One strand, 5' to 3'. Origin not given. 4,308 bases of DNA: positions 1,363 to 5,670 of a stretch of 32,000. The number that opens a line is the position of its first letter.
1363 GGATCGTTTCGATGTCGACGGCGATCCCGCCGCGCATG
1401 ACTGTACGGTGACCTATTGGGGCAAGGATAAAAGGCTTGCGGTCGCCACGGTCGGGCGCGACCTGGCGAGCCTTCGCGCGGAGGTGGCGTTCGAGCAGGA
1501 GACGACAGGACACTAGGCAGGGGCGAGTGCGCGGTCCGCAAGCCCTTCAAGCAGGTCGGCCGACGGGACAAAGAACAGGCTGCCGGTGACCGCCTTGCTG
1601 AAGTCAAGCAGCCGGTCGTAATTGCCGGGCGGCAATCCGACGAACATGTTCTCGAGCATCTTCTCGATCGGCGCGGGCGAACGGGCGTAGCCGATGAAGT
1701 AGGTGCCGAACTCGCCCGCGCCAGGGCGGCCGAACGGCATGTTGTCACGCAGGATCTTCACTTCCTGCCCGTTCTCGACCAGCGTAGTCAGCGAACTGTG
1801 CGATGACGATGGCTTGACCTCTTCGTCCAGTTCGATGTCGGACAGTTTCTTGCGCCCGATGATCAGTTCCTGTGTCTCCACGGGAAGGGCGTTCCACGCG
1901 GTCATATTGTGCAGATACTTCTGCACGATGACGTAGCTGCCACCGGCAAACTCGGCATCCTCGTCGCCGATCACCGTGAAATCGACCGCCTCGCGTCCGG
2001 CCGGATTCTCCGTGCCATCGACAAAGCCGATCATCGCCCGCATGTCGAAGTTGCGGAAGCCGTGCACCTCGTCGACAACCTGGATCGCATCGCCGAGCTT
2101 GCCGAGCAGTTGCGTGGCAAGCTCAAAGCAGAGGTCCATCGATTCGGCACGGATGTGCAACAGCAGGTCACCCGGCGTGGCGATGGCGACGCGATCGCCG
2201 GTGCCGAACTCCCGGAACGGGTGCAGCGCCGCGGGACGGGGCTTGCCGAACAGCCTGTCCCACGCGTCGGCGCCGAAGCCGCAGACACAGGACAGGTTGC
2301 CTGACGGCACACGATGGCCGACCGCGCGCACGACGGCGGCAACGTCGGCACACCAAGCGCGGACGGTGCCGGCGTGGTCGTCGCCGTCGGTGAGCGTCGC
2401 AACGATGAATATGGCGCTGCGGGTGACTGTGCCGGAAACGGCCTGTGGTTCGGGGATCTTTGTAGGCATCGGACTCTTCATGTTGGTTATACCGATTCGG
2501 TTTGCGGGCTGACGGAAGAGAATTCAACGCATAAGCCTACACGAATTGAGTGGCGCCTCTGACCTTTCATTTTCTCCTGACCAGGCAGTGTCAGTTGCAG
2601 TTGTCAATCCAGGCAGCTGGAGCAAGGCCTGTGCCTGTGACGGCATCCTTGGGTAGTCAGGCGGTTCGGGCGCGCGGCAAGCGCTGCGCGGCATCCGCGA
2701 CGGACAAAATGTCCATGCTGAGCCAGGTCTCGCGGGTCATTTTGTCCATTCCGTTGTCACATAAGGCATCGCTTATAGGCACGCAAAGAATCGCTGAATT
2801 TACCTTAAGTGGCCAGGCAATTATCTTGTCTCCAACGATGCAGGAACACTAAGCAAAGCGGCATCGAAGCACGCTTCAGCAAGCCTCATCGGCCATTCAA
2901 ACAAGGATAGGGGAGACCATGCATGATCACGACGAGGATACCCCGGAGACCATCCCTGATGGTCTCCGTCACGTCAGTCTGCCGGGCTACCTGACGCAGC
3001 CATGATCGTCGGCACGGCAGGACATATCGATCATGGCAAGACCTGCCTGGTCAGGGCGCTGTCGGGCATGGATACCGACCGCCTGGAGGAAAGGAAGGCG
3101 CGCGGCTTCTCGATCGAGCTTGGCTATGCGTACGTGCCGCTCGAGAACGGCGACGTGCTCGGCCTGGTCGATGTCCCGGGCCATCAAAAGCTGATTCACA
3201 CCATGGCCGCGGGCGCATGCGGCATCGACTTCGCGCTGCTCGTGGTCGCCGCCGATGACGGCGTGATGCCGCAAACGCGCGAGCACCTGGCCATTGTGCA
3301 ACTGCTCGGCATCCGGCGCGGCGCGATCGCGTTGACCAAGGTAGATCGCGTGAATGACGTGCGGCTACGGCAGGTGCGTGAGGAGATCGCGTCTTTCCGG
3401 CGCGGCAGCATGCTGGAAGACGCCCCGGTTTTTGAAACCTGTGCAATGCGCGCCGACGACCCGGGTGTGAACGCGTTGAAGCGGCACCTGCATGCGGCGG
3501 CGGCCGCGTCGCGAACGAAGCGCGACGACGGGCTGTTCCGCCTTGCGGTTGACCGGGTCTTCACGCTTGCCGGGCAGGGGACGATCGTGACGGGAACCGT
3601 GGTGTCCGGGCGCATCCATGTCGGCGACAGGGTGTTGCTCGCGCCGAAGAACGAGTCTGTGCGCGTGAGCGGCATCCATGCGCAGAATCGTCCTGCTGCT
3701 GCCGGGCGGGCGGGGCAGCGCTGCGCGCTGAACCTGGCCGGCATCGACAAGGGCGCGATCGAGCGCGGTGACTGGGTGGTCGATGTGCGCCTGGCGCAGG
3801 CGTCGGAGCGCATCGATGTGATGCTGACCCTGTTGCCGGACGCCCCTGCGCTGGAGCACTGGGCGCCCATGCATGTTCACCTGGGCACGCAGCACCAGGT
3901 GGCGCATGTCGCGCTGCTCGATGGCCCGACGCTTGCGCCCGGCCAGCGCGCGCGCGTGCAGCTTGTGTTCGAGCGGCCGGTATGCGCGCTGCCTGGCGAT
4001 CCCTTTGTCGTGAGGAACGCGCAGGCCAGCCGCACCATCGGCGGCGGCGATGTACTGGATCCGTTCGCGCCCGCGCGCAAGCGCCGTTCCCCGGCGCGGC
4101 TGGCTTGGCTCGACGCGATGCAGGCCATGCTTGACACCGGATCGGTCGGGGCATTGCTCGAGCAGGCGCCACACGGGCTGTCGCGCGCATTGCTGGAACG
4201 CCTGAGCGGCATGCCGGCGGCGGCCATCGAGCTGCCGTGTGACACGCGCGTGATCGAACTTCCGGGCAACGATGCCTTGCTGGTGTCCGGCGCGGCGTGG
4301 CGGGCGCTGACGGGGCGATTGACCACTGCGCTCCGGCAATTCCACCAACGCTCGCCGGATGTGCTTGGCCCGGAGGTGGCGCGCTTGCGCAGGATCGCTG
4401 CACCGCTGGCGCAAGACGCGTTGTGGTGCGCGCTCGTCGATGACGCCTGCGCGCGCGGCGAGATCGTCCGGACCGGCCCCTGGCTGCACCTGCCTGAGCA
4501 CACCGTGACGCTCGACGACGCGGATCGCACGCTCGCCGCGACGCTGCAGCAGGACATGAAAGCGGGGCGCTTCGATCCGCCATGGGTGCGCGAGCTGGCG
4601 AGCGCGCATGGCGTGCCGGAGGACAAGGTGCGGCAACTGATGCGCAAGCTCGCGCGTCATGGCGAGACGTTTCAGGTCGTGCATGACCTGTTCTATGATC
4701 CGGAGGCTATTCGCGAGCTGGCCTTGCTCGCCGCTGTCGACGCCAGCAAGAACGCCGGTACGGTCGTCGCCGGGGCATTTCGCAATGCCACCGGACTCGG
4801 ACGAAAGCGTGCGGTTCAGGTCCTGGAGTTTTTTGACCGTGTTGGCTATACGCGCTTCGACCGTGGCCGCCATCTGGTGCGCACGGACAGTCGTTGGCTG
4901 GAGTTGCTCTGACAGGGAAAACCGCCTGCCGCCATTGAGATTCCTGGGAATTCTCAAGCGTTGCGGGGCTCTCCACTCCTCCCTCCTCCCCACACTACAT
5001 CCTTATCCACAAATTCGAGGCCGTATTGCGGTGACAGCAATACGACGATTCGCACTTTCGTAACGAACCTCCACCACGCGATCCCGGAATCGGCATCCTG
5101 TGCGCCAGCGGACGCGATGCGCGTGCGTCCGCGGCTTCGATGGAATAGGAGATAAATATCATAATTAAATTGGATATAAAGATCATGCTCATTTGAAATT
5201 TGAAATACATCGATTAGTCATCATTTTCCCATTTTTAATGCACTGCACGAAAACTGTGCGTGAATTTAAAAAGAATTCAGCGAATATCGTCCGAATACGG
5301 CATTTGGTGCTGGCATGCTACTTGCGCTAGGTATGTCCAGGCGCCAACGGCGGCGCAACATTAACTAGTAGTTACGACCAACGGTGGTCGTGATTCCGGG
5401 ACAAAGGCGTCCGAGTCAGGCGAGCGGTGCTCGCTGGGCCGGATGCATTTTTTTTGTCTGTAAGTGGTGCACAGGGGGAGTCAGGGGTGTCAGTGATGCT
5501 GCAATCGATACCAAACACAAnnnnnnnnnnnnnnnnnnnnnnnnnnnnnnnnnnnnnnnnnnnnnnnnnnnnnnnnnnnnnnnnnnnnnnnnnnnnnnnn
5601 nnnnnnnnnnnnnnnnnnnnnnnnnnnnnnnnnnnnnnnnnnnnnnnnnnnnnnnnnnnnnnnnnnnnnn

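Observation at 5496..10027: Uncharacterised four-gene redox module: cytoplasmic NAD(P)H flavoprotein wired through a membrane di-haem domain to an 11-haem periplasmic cytochrome, a DUF3365 haem protein and a globin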

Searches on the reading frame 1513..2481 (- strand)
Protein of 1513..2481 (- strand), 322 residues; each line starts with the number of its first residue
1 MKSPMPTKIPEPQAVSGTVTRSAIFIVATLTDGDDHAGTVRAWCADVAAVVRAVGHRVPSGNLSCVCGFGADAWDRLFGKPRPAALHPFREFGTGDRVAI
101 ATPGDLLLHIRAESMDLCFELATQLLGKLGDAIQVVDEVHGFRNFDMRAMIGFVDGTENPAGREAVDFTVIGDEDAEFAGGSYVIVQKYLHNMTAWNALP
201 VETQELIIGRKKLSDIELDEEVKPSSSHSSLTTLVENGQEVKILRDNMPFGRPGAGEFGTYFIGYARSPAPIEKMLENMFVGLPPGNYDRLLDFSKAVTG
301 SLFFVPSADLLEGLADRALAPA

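Call 65: search_protein_families(library=pfam, proteins=[window:1513-2481:-], max_evalue=0.00001)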
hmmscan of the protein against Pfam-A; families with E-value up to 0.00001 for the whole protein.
window:1513-2481:- (322 aa): 2 families
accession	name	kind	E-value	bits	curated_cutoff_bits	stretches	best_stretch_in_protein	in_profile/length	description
PF20628.3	Dyp_perox_C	-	3.9e-58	196.3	20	1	147-309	2-165/166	Dyp-type peroxidase, C-terminal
PF04261.18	Dyp_perox_N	-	3.5e-33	115.1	20.4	1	14-143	3-146/146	Dyp-type peroxidase, N-terminal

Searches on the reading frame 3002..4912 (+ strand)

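Call 3: search_protein_families(library=pfam, proteins=[window:3002-4912:+], max_evalue=0.01)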
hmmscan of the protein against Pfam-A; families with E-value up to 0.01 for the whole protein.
window:3002-4912:+ (636 aa): 7 families
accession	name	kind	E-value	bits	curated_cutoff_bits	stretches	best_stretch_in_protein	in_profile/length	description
PF00009.33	GTP_EFTU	-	3.7e-27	95.6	26.5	1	2-152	5-173/188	Elongation factor Tu GTP binding domain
PF25461.1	Beta-barrel_SelB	-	2.7e-23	82.5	27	1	277-358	7-80/80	Selenocysteine-specific elongation factor, beta-barrel domain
PF09106.17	SelB-wing_2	-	6.5e-15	55.4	22.3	1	442-497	2-57/57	Elongation factor SelB, winged helix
PF03144.31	GTP_EFTU_D2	-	2.9e-13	50.5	30.3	1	193-259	1-72/73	Elongation factor Tu domain 2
PF09107.17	SelB-wing_3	-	5.7e-12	45.4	23.2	1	583-624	5-45/47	Elongation factor SelB, winged helix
PF21214.3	SelB_WH_2nd_bact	-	5.8e-08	33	27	1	525-565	19-59/59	Selenocysteine-specific elongation factor, winged helix domain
PF22798.2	DUF5817_CT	-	8e-06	26.1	29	1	529-555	18-44/54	DUF5817, C-terminal domain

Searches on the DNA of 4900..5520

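Call 37: search_rna_families(source=window, start=4900, end=5520, threshold=evalue, max_evalue=10, show_alignments=3)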
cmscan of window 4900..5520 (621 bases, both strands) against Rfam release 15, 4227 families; matches with E-value up to 10: 2.
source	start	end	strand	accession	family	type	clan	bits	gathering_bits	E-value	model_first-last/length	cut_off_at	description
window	5352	5413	+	RF03032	narK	Cis-reg;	-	28.1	43.2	0.0026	1-72/72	no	narK RNA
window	5144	5233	-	RF00343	snoZ122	Gene; snRNA; snoRNA; CD-box;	-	20.8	38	2.5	1-89/89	no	Small nucleolar RNA Z122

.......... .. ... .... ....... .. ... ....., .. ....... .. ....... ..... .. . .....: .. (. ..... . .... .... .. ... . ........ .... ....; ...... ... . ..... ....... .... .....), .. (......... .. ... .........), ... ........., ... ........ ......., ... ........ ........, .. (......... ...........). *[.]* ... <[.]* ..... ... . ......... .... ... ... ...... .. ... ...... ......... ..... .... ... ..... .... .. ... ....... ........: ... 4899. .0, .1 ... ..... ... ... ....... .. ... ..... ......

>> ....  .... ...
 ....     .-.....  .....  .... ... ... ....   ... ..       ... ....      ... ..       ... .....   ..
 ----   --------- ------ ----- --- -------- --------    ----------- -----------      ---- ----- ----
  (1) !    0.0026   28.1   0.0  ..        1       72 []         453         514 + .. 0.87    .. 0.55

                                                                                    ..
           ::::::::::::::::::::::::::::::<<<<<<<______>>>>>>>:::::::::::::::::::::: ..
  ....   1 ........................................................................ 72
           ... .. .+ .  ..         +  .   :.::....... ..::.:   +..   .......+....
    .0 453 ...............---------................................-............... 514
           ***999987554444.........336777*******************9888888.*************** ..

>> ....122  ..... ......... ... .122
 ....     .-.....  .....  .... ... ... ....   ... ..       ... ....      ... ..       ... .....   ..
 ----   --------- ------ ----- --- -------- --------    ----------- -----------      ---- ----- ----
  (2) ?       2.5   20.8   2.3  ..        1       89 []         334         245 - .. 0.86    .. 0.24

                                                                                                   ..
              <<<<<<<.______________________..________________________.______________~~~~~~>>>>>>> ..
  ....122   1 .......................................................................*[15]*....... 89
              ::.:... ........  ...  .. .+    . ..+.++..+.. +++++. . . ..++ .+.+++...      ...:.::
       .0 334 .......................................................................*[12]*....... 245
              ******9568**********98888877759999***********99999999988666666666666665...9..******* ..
